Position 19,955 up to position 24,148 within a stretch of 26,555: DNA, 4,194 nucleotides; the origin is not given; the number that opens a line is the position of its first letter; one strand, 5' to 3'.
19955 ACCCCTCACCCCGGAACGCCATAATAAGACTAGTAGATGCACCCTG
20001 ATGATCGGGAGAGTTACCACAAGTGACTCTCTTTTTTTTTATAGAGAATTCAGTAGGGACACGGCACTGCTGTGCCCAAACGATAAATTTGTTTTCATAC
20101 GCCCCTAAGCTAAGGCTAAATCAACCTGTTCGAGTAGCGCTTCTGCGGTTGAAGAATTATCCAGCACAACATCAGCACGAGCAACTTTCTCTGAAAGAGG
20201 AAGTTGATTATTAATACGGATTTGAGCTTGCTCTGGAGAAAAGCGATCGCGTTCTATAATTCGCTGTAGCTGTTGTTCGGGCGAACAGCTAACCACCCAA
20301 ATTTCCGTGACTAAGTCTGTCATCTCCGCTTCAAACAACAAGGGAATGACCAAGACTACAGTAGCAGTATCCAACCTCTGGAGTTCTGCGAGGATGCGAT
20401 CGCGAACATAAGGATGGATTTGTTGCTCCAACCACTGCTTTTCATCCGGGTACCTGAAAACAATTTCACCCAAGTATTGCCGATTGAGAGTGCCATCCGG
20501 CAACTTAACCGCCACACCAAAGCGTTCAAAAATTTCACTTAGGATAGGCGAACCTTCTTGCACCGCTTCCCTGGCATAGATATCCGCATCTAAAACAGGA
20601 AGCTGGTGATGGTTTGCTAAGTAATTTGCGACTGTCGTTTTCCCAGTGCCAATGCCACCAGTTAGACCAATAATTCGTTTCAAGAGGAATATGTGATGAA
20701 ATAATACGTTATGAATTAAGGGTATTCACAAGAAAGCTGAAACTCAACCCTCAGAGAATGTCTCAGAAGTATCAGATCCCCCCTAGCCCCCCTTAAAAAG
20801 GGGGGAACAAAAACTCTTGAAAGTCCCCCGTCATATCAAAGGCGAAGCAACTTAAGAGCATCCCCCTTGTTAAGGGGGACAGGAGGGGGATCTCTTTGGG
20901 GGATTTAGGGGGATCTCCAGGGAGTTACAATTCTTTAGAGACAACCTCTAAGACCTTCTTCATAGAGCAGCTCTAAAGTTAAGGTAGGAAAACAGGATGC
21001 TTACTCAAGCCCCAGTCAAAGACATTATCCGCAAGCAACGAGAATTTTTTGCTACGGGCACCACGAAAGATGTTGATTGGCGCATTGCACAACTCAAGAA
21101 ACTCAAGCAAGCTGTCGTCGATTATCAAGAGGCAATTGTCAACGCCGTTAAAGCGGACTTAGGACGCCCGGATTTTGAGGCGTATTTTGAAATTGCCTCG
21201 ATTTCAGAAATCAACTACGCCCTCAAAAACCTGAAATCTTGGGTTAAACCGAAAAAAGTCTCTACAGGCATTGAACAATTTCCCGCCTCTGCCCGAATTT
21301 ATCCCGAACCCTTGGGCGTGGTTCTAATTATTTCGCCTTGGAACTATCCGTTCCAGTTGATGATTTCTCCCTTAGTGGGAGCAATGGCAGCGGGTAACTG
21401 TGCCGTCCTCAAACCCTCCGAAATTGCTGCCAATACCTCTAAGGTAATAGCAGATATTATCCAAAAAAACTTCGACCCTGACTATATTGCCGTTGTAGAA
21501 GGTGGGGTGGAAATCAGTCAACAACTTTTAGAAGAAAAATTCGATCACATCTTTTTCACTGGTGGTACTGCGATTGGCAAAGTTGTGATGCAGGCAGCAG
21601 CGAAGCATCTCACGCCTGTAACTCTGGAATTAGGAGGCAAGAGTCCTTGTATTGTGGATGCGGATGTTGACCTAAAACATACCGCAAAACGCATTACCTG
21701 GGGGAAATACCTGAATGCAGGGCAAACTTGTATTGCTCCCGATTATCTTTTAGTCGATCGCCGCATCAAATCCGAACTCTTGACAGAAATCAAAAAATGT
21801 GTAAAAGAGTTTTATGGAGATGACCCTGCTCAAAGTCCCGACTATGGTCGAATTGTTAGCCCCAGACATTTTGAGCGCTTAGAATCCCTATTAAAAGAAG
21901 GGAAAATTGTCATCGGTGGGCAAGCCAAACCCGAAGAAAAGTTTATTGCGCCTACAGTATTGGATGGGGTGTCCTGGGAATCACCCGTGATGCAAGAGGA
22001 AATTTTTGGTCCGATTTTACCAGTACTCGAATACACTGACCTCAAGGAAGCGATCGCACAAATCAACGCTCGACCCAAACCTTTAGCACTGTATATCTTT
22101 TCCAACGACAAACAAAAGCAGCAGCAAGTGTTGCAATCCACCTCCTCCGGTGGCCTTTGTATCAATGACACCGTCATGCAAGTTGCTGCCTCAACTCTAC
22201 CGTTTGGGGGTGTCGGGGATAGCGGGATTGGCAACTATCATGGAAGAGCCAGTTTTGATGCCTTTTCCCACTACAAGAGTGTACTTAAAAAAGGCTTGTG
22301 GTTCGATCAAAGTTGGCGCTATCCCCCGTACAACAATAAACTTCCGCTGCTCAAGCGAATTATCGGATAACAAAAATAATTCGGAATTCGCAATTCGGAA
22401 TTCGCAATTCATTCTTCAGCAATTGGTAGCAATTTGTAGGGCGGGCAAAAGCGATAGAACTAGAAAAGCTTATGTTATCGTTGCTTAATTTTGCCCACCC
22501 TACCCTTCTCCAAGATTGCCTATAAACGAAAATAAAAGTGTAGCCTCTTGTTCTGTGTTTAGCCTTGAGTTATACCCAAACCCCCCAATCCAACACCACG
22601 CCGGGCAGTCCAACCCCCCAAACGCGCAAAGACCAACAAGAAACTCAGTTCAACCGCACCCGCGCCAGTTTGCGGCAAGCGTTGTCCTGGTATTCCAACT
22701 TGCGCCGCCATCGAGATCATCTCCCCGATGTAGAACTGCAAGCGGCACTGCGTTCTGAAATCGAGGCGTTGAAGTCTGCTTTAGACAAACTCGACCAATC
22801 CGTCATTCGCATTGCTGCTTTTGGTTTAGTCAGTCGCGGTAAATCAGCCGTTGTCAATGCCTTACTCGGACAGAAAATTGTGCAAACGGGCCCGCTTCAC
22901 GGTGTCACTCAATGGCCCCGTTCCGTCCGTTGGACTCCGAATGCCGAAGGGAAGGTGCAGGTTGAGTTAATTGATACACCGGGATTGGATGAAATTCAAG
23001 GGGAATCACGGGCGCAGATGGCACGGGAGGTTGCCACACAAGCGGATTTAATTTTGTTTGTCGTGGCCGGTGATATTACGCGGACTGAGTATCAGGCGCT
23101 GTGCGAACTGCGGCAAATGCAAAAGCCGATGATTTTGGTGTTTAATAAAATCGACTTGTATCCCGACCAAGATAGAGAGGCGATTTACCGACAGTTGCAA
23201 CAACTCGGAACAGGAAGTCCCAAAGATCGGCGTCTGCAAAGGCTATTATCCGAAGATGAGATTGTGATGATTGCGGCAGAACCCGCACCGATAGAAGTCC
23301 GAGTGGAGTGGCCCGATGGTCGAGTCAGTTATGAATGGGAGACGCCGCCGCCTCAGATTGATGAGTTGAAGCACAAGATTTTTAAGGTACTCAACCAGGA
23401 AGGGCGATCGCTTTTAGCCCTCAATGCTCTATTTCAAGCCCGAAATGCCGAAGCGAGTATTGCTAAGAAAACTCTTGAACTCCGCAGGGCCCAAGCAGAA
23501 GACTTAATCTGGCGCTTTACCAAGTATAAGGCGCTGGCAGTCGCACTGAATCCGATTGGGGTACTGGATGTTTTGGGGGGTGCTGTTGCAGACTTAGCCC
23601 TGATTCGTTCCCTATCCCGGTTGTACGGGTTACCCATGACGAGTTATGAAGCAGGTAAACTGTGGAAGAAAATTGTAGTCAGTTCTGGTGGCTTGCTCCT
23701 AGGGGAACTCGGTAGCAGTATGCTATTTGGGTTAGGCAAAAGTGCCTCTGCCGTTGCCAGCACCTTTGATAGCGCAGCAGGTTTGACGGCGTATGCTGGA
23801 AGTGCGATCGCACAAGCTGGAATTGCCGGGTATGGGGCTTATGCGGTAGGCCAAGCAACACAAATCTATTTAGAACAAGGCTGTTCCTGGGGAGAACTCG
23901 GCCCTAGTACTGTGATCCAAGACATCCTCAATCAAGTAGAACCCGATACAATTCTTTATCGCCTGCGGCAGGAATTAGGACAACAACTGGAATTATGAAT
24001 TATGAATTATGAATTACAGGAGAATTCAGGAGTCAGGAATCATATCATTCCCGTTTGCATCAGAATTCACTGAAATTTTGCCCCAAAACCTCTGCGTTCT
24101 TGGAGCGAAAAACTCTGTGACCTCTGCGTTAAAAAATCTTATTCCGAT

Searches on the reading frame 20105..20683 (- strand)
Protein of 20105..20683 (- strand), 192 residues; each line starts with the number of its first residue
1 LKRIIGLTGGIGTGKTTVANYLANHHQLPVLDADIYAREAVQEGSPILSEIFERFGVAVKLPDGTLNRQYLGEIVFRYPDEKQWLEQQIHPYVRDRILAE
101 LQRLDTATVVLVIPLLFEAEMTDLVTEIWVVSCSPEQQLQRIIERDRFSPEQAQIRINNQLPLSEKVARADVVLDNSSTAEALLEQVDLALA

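Call 73: search_protein_families(library=pfam, proteins=[window:20105-20683:-], max_evalue=0.001)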
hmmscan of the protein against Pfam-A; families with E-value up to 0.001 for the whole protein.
window:20105-20683:- (192 aa): 8 families
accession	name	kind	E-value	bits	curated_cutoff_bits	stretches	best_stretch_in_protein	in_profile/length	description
PF01121.26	CoaE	-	3.2e-61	206.6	27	1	4-180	2-178/180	Dephospho-CoA kinase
PF13238.12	AAA_18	-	1.9e-07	32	29.4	1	5-147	1-113/128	AAA domain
PF13401.12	AAA_22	-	5.5e-05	23.9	27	1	2-113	5-90/130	AAA domain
PF13189.12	Cytidylate_kin2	-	6e-05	23.7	28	1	4-157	1-143/176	Cytidylate kinase-like family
PF13521.12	AAA_28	-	6e-05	23.7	27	1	6-44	3-39/164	AAA domain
PF01202.28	SKI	-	0.00025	21.6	22.1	1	12-54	2-41/159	Shikimate kinase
PF13671.12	AAA_33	-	0.00034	21.4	27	0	7-145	4-118/143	AAA domain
PF13207.12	AAA_17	-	0.00055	20.7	27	0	8-56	1-47/136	AAA domain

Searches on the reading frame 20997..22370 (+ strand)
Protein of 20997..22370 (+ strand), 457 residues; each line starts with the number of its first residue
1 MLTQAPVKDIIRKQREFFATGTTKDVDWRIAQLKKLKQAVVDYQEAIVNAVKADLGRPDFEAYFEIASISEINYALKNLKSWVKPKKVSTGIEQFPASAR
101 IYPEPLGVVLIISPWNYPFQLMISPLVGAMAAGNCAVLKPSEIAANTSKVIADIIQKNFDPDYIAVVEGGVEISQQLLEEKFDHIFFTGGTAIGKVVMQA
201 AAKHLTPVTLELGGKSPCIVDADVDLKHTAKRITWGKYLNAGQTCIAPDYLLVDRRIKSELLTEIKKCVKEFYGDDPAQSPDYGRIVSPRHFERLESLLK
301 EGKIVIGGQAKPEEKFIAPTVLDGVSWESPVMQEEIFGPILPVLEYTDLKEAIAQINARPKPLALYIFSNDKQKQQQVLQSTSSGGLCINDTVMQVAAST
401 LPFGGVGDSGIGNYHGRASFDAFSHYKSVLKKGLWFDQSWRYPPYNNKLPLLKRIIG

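Call 13: search_protein_families(library=pfam, proteins=[window:20997-22370:+], max_evalue=0.01)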
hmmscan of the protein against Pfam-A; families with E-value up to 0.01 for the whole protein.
window:20997-22370:+ (457 aa): 2 families
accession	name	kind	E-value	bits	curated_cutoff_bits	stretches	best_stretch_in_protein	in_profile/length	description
PF00171.27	Aldedh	-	2e-95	320.5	23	1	3-429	27-461/461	Aldehyde dehydrogenase family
PF05893.19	LuxC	-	5.6e-05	22.6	21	1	104-269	87-255/401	Acyl-CoA reductase (LuxC)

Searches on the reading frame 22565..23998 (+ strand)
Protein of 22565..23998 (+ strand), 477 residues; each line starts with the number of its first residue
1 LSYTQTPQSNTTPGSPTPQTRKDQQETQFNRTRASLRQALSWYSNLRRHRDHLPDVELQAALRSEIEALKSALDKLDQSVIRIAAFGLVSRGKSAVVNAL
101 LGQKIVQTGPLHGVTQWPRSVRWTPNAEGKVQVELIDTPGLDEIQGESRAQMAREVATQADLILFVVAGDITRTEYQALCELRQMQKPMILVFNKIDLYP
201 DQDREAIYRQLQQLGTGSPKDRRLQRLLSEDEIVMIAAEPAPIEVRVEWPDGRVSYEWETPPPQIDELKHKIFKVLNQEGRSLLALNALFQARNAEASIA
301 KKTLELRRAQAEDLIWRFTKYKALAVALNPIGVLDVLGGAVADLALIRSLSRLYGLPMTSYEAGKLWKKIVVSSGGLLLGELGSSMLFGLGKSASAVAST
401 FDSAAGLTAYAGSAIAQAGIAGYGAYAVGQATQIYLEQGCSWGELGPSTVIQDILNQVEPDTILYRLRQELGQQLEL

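Call 13: search_protein_families(library=pfam, proteins=[window:22565-23998:+], max_evalue=0.01)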
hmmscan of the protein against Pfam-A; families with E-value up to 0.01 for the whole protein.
window:22565-23998:+ (477 aa): 8 families
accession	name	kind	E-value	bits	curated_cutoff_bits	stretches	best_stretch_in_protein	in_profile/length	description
PF05128.17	DUF697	-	3.8e-37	128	27.7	1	290-459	1-161/162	Domain of unknown function (DUF697)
PF01926.29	MMR_HSR1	-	4.6e-18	65.8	21.9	1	82-195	1-113/113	50S ribosome-binding GTPase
PF00350.29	Dynamin_N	-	6.4e-14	52.8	27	2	122-195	92-167/168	Dynamin family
PF02421.24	FeoB_N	-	3.8e-08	33.4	27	1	82-211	2-130/156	Ferrous iron transport protein B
PF04548.22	AIG1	-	3.9e-08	33.3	27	1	85-201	5-131/212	AIG1 family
PF00009.33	GTP_EFTU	-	8.3e-06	25.9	26.5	1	129-213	67-148/188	Elongation factor Tu GTP binding domain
PF03193.22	RsgA_GTPase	-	2.2e-05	24.8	30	0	61-145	92-172/174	RsgA GTPase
PF00025.27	Arf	-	0.0068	16.3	22.3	0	74-212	6-141/174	ADP-ribosylation factor family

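Call 80: search_protein_families(library=ncbifam, proteins=[window:22565-23998:+], max_evalue=0.01)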
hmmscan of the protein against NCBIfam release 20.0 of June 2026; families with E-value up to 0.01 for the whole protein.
window:22565-23998:+ (477 aa): 26 families (the best 25 are shown)
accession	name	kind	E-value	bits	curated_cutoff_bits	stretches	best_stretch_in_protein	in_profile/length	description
NF049994.1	slr1306_fam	domain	6.3e-44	150.4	490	1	24-363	54-361/470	slr1306 family protein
TIGR03918.1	GTP_HydF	equivalog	5.3e-16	58.4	325.55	1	81-207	8-136/392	[FeFe] hydrogenase H-cluster maturation GTPase HydF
TIGR03594.1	GTPase_EngA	equivalog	2.8e-15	56.3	306.7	2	90-218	10-137/432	ribosome biogenesis GTPase Der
NF000908.1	PRK00089.1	equivalog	2e-14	53.6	237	1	84-213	7-138/291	GTPase Era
TIGR00231.1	small_GTP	domain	1.1e-12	48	42.5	1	81-200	4-126/164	GTP-binding protein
TIGR00436.1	era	equivalog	1.1e-12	47.9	116.25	1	82-207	2-128/270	GTPase Era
TIGR03596.1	GTPase_YlqF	equivalog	1.9e-10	40.6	208.2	1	75-141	113-173/276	ribosome biogenesis GTPase YlqF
NF002828.0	PRK03003.1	equivalog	2e-10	39.9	631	1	69-219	29-178/477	ribosome biogenesis GTPase Der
TIGR00450.1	mnmE_trmE_thdF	equivalog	2.1e-09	37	252.6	1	51-206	175-335/446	tRNA uridine-5-carboxymethylaminomethyl(34) synthesis GTPase MnmE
NF007071.0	PRK09518.1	equivalog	2.1e-09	36.4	953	1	69-219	260-409/706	bifunctional cytidylate kinase/GTPase Der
NF052648.1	DynmDynABac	equivalog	7.8e-08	30.6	1600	1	17-110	554-640/1187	dynamin GTPase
NF003661.0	PRK05291.1-3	equivalog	6.9e-07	29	380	1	79-224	215-359/448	tRNA uridine-5-carboxymethylaminomethyl(34) synthesis GTPase MnmE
TIGR01620.2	hyp_HI0043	subfamily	1.3e-06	28.4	160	1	305-371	190-256/329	TIGR01620 family protein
TIGR00487.1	IF-2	equivalog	3.1e-06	26.2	424.4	1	77-216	84-216/587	translation initiation factor IF-2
NF041922.1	DLP_LeoA_gen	subfamily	5.8e-06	25.6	325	1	61-168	29-139/532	LeoA/HP0731 family dynamin-like GTPase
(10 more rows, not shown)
